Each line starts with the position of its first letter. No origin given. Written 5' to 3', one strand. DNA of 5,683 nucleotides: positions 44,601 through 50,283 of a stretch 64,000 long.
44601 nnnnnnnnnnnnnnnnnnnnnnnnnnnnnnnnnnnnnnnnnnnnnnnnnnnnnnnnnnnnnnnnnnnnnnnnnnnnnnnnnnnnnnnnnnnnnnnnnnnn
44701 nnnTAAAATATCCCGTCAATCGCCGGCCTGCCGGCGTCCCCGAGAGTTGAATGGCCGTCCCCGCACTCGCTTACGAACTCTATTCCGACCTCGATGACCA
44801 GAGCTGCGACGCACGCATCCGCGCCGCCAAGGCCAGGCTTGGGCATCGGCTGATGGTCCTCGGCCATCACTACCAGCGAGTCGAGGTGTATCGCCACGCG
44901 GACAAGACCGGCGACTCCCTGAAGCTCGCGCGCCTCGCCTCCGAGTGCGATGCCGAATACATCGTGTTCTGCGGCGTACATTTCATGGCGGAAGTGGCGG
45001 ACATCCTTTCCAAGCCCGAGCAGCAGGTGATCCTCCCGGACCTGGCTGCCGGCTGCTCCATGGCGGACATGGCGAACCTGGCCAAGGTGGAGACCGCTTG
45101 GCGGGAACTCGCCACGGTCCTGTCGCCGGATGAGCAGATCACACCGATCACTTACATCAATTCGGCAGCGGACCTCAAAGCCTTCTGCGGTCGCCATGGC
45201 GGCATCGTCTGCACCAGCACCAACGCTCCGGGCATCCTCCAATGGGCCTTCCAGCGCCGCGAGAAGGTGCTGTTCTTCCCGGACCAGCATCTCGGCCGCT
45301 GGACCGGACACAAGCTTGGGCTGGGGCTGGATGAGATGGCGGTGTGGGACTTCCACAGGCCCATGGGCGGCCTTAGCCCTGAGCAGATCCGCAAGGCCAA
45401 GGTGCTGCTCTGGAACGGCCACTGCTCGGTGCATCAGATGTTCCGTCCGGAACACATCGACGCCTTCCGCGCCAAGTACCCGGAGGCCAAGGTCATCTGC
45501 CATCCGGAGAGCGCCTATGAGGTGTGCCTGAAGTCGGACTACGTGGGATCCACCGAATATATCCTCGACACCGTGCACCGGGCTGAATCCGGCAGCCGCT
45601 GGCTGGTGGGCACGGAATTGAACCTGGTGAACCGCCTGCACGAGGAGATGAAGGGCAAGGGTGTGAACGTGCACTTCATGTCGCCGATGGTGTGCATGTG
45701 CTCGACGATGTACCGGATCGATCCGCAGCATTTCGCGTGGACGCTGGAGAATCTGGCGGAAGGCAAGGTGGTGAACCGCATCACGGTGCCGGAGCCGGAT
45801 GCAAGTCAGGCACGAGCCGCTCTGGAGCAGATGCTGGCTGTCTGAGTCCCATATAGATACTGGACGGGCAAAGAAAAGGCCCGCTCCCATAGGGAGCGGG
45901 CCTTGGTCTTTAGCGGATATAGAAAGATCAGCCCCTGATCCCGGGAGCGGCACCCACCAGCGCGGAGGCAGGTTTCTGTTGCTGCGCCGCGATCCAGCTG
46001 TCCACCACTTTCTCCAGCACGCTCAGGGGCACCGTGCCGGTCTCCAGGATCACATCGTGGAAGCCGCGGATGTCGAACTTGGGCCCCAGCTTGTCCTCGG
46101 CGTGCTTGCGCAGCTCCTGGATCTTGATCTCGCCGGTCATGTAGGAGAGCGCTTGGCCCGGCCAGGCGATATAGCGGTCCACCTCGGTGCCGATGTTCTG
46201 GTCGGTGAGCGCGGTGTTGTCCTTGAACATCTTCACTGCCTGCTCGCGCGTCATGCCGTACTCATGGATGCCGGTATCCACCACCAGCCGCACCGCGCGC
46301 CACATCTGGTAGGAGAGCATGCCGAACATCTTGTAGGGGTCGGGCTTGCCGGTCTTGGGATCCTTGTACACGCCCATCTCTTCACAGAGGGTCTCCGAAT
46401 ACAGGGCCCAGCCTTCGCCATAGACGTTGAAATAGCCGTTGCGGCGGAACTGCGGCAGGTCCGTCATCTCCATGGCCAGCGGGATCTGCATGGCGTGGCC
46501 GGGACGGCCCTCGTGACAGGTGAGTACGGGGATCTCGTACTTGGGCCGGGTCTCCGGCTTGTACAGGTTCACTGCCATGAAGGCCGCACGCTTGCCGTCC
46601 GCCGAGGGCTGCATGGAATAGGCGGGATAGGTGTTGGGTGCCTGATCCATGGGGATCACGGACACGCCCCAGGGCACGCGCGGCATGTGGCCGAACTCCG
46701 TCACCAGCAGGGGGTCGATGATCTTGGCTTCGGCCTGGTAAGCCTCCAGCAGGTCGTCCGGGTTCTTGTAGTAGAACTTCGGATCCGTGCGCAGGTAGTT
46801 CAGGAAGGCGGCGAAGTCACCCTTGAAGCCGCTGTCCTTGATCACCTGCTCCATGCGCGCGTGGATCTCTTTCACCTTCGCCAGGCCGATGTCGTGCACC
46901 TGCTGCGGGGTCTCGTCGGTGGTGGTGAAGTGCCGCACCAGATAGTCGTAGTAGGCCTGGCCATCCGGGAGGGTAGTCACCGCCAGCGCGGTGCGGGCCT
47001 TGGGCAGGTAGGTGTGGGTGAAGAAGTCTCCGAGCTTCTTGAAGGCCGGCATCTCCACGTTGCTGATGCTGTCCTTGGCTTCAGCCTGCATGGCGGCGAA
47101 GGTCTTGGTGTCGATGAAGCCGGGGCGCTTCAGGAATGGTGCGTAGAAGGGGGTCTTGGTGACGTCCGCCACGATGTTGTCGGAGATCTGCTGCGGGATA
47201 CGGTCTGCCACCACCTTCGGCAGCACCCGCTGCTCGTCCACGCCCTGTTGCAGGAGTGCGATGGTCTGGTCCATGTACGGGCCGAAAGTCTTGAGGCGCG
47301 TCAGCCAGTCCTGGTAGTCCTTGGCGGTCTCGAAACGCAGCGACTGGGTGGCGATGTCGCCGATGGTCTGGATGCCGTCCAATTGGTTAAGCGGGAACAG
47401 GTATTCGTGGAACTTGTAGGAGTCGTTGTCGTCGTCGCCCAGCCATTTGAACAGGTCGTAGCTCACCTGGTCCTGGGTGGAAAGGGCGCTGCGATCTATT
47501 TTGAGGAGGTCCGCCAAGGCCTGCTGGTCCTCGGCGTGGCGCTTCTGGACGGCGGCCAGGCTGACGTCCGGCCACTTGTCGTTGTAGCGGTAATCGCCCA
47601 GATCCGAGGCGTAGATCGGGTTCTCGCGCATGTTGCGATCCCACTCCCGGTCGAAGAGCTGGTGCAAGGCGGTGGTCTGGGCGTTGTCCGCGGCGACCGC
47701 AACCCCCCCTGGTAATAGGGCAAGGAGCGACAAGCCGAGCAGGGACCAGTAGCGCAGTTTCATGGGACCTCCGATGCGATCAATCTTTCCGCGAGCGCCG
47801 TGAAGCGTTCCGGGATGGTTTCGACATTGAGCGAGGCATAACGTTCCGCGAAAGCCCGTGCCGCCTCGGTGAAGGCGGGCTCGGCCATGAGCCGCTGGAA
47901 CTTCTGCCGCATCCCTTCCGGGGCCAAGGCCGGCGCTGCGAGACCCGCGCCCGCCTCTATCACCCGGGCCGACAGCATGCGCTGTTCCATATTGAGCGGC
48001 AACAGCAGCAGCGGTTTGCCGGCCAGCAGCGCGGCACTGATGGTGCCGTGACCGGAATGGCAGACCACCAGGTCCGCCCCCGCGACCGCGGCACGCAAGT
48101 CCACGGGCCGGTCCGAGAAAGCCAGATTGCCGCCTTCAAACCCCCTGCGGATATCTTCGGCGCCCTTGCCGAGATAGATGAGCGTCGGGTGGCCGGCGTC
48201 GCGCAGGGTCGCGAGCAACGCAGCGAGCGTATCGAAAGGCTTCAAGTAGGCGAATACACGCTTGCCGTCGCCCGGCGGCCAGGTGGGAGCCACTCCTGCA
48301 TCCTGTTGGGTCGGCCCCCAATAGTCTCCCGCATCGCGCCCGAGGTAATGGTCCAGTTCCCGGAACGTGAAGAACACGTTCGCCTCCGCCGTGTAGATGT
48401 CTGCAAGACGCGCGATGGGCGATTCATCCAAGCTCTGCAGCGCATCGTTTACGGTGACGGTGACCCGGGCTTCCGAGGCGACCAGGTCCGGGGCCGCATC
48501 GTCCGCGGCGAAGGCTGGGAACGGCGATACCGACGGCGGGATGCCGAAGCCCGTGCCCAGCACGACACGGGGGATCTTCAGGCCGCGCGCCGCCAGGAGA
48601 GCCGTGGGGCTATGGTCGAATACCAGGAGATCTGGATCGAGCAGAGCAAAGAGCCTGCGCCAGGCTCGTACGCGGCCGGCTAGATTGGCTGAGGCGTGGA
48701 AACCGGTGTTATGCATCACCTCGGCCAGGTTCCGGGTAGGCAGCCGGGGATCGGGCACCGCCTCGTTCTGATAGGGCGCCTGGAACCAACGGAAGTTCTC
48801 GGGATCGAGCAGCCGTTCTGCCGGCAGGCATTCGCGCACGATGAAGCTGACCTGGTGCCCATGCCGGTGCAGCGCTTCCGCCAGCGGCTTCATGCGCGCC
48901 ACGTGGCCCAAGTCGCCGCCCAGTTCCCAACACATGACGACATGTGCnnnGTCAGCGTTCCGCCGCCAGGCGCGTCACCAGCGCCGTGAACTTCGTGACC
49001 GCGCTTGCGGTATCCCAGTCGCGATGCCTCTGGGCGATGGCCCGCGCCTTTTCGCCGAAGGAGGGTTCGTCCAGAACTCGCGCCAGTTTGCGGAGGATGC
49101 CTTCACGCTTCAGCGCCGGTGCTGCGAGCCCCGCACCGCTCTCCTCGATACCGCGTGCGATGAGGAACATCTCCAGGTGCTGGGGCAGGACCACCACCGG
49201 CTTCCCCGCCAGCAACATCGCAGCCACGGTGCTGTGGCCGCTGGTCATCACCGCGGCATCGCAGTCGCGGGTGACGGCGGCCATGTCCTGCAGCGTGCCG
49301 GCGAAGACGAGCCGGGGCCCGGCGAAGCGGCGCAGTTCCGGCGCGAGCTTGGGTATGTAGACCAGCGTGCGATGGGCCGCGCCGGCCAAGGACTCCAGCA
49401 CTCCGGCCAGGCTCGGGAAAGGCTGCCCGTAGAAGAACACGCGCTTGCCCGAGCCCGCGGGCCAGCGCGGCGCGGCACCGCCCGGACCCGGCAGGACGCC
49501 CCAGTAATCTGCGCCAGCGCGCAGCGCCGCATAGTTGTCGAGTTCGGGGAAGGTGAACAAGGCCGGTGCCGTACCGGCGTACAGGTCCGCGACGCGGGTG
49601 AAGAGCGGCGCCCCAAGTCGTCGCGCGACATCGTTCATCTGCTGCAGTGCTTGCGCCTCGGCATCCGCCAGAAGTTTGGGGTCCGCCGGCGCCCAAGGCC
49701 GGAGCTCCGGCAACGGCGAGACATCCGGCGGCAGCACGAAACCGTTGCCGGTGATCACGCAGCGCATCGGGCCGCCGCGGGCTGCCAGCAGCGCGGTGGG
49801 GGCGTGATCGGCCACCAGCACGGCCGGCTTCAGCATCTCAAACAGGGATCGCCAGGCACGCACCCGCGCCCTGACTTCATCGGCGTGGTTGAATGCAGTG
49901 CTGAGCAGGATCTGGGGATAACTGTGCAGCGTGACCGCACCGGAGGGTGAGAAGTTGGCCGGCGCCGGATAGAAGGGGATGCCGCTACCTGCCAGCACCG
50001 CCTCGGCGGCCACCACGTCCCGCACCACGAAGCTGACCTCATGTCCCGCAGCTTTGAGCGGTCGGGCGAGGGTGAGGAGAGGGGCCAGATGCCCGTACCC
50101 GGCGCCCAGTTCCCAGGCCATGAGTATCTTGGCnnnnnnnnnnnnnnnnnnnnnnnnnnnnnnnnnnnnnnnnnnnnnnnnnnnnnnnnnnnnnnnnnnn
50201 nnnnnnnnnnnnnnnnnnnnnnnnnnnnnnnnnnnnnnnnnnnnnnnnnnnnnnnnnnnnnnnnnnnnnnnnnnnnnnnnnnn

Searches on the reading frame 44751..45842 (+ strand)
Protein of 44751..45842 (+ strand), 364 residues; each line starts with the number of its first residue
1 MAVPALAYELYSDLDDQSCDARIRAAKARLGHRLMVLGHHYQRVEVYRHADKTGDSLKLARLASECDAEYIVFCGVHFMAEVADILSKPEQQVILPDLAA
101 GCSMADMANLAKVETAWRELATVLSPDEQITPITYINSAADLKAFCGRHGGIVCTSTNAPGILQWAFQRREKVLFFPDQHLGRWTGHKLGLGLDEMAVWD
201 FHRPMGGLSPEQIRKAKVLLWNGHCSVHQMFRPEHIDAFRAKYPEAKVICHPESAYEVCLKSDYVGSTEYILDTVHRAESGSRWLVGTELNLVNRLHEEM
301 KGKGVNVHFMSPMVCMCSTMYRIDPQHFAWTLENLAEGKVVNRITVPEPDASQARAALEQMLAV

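Call 27: search_protein_families(library=pfam, proteins=[window:44751-45842:+], max_evalue=0.00001)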
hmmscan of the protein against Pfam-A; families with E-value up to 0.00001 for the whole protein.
window:44751-45842:+ (364 aa): 1 family
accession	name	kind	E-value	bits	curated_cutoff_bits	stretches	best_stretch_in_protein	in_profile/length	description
PF02445.21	NadA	-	7.9e-97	324.4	27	1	22-362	2-294/295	Quinolinate synthetase A protein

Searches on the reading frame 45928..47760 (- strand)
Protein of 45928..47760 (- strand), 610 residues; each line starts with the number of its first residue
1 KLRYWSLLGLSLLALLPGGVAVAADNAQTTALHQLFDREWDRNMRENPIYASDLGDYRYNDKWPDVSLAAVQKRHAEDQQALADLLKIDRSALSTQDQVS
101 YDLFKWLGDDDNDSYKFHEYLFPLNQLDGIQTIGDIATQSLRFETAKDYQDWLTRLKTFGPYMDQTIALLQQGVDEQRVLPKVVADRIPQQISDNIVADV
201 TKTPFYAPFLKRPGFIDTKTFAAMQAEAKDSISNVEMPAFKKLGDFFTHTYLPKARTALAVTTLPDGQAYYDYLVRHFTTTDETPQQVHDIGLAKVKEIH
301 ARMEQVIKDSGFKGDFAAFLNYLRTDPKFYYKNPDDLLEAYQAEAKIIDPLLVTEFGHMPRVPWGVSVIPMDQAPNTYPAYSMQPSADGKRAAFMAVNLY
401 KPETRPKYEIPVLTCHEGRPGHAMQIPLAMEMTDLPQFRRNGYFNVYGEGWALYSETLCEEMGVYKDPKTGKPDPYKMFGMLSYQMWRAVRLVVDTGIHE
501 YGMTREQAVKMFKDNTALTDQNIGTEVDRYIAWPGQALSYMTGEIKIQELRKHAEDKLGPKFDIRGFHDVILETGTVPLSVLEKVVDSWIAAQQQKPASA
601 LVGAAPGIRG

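Call 50: search_protein_families(library=pfam, proteins=[window:45928-47760:-], max_evalue=0.00001)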
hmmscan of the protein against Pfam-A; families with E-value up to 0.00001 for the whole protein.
window:45928-47760:- (610 aa): 1 family
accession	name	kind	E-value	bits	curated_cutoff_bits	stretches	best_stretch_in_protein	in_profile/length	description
PF05960.17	DUF885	-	1.3e-164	550.2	32.4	1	48-586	1-532/532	Bacterial protein of unknown function (DUF885)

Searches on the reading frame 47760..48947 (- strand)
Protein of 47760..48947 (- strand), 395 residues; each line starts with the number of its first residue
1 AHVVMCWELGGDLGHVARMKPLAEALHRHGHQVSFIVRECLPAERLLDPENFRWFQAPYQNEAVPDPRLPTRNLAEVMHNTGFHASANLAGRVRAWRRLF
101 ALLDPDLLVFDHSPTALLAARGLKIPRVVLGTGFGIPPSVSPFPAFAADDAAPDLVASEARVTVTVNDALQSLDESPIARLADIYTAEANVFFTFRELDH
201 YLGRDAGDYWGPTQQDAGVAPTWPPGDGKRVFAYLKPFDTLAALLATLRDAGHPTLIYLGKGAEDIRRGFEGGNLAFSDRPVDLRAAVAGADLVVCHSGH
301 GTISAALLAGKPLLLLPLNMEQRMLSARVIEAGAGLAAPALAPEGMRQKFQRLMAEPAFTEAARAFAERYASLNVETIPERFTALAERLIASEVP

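Call 27: search_protein_families(library=pfam, proteins=[window:47760-48947:-], max_evalue=0.00001)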
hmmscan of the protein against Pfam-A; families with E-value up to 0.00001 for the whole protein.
window:47760-48947:- (395 aa): 2 families
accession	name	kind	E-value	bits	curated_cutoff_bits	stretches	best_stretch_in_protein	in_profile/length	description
PF06722.18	EryCIII-like_C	-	7.8e-08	32.9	31.7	1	285-372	42-131/145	Erythromycin biosynthesis protein CIII-like, C-terminal domain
PF04101.22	Glyco_tran_28_C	-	6.1e-06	26.8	22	1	285-358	66-145/166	Glycosyltransferase family 28 C-terminal domain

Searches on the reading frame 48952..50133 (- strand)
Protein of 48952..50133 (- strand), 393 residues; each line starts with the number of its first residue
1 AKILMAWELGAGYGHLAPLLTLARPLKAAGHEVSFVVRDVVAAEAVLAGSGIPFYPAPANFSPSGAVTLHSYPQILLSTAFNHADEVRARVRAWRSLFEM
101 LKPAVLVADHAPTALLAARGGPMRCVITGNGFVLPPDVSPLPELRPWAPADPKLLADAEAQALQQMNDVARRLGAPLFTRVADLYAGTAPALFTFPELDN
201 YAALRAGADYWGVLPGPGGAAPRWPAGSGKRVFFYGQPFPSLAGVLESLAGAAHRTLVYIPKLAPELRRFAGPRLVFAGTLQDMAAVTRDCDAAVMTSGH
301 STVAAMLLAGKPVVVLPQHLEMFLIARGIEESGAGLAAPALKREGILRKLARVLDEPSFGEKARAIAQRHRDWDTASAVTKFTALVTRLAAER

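Call 27: search_protein_families(library=pfam, proteins=[window:48952-50133:-], max_evalue=0.00001)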
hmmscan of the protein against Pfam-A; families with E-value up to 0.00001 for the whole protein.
window:48952-50133:- (393 aa): 2 families
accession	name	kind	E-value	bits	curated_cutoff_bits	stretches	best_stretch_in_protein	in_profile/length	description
PF06722.18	EryCIII-like_C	-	3.3e-07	30.8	31.7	1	284-368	41-127/145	Erythromycin biosynthesis protein CIII-like, C-terminal domain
PF03033.26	Glyco_transf_28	-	6.3e-06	26.8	26.2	0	14-107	10-93/139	Glycosyltransferase family 28 N-terminal domain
